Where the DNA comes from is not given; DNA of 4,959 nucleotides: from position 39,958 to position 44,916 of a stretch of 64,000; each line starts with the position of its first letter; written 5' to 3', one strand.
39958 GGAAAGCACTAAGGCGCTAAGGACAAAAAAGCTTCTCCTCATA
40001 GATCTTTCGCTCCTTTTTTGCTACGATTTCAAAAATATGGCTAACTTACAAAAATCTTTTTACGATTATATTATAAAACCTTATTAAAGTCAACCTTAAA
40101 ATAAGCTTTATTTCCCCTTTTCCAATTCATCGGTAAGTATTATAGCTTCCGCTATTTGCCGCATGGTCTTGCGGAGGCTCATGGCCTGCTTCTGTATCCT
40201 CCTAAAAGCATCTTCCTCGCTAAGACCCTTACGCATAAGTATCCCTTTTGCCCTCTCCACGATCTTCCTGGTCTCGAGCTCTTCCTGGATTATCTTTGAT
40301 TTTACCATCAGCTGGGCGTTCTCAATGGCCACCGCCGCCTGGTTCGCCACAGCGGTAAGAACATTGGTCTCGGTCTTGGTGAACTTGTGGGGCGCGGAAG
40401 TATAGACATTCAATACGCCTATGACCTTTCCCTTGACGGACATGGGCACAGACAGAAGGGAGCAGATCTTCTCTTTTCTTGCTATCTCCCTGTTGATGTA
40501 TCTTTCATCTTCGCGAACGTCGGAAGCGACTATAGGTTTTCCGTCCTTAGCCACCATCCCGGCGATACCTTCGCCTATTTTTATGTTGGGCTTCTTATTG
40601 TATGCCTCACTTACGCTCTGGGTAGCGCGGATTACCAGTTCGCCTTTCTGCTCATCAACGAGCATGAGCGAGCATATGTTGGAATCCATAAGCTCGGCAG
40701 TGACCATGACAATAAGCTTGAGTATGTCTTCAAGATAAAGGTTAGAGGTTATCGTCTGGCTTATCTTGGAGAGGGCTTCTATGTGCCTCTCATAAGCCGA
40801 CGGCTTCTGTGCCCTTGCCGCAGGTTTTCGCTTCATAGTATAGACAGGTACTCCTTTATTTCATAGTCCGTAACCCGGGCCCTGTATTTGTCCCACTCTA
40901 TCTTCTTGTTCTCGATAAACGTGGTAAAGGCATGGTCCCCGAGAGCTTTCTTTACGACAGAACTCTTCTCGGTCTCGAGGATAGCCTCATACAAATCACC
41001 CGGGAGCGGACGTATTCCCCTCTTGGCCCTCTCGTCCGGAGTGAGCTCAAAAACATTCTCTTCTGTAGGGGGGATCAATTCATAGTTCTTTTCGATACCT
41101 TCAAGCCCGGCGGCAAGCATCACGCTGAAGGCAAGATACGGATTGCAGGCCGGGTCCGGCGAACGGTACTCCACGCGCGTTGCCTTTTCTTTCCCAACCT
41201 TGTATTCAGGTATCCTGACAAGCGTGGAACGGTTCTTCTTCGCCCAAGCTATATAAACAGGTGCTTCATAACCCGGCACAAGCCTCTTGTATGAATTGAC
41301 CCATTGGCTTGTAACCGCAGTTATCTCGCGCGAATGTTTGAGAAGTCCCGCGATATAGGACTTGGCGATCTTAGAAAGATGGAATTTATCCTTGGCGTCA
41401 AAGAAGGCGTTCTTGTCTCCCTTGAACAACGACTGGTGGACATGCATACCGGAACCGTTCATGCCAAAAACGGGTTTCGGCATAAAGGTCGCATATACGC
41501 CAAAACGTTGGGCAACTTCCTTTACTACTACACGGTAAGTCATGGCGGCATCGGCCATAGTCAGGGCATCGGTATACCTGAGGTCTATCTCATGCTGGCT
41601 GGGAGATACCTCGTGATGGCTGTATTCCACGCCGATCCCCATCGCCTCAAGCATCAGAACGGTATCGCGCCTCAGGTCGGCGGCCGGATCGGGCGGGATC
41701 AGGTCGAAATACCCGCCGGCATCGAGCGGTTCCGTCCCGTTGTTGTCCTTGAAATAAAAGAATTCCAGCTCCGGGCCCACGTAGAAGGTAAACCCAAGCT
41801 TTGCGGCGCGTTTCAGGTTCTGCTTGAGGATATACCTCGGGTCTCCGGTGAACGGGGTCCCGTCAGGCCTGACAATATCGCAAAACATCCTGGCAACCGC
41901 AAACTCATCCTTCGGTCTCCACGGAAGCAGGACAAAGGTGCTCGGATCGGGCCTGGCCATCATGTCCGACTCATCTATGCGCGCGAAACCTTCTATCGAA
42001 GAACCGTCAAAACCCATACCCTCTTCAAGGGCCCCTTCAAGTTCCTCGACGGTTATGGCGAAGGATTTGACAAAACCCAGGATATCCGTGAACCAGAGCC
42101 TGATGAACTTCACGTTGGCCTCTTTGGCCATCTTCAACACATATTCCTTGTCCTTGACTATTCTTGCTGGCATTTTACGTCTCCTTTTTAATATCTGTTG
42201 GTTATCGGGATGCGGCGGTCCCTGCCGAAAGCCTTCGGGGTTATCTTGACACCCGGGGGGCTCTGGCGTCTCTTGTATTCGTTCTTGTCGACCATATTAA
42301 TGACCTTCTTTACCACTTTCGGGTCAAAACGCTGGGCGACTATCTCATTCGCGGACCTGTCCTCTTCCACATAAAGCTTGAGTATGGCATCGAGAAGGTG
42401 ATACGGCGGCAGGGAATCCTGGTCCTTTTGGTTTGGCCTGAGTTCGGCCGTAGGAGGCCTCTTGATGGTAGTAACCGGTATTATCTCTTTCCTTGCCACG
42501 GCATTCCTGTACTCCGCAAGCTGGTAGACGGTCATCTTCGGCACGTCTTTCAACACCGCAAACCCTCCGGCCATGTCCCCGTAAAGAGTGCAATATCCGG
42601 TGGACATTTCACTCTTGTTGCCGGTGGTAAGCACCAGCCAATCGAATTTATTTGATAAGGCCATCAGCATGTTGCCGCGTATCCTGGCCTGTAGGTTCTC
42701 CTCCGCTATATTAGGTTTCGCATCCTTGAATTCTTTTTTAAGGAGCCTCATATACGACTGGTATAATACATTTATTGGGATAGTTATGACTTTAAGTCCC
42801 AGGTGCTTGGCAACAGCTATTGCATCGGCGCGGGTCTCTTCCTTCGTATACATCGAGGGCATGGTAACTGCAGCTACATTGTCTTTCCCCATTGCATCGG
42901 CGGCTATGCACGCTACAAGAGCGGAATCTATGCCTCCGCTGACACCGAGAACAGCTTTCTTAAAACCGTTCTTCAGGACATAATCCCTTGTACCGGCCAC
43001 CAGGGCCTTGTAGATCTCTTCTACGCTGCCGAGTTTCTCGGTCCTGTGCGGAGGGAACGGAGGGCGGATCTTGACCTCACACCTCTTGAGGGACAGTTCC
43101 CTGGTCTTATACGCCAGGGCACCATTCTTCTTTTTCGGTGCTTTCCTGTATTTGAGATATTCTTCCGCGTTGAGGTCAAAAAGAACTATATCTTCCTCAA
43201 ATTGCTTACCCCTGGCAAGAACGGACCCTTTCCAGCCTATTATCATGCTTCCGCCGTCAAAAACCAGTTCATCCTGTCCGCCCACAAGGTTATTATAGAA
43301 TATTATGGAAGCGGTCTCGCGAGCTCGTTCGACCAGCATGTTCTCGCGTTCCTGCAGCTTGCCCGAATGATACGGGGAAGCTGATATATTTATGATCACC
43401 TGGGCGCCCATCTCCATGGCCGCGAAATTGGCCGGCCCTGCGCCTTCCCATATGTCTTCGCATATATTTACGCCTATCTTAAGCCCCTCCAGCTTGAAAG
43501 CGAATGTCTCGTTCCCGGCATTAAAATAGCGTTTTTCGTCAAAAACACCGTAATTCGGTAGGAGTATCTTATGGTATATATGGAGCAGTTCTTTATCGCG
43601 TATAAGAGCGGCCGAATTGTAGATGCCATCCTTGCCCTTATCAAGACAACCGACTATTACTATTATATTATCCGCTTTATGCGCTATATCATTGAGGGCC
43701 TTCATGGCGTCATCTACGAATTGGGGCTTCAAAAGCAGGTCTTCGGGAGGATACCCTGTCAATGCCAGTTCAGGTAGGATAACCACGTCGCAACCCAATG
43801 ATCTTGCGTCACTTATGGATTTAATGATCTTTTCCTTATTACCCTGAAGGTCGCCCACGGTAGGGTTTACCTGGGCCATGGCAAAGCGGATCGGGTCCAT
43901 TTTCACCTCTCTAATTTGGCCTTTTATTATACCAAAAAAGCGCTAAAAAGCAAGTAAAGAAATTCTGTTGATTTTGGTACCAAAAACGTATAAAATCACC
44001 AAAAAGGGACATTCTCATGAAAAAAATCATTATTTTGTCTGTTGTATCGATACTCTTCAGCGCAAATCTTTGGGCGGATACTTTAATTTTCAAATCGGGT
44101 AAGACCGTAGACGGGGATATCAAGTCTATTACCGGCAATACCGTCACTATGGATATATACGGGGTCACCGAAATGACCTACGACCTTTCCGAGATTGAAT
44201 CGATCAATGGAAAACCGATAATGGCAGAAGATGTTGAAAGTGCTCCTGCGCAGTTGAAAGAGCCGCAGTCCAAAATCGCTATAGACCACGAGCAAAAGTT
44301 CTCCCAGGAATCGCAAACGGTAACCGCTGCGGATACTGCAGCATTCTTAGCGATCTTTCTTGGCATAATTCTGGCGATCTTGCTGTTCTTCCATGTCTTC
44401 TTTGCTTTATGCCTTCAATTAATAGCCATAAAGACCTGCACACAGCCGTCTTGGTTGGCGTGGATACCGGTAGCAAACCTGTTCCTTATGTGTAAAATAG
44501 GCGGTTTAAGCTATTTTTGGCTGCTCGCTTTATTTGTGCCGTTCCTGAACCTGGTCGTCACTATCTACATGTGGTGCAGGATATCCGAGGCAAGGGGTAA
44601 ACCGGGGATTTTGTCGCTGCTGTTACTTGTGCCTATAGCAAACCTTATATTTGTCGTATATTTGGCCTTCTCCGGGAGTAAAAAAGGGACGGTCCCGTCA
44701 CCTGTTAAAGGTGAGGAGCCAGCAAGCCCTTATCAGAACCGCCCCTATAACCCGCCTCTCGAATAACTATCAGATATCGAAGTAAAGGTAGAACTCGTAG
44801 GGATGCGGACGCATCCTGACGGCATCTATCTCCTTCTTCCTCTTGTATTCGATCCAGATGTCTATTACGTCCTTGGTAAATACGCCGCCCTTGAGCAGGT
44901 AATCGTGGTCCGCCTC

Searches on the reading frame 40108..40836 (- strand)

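Call 64: search_protein_families(library=pfam, proteins=[window:40108-40836:-], max_evalue=0.00001)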
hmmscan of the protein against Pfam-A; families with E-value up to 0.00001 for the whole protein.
window:40108-40836:- (242 aa): 4 families
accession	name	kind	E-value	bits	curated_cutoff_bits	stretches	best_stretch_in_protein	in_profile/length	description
PF13185.12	GAF_2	-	1.8e-24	87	28.6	1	35-172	4-136/136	GAF domain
PF01590.32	GAF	-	2e-21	77.3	22.4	1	35-171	2-133/133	GAF domain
PF03861.19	ANTAR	-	8e-19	67.6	27.3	1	184-233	4-54/54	ANTAR domain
PF13492.12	GAF_3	-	3.3e-12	47.4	27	1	35-173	2-129/129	GAF domain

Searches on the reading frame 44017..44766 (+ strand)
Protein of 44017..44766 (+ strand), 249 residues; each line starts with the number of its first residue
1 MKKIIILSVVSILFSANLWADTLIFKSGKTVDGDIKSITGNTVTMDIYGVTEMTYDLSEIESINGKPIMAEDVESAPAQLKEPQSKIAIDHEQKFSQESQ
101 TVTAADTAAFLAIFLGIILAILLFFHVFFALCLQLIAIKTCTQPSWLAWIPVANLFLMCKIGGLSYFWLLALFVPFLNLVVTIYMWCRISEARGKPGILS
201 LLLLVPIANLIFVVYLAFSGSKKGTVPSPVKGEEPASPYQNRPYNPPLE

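Call 64: search_protein_families(library=pfam, proteins=[window:44017-44766:+], max_evalue=0.00001)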
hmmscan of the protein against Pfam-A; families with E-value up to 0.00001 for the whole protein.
window:44017-44766:+ (249 aa): 1 family
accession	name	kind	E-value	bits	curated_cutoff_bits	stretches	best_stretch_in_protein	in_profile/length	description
PF18936.5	DUF5684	-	9.6e-11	42.6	27.4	1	146-219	1-73/81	Family of unknown function (DUF5684)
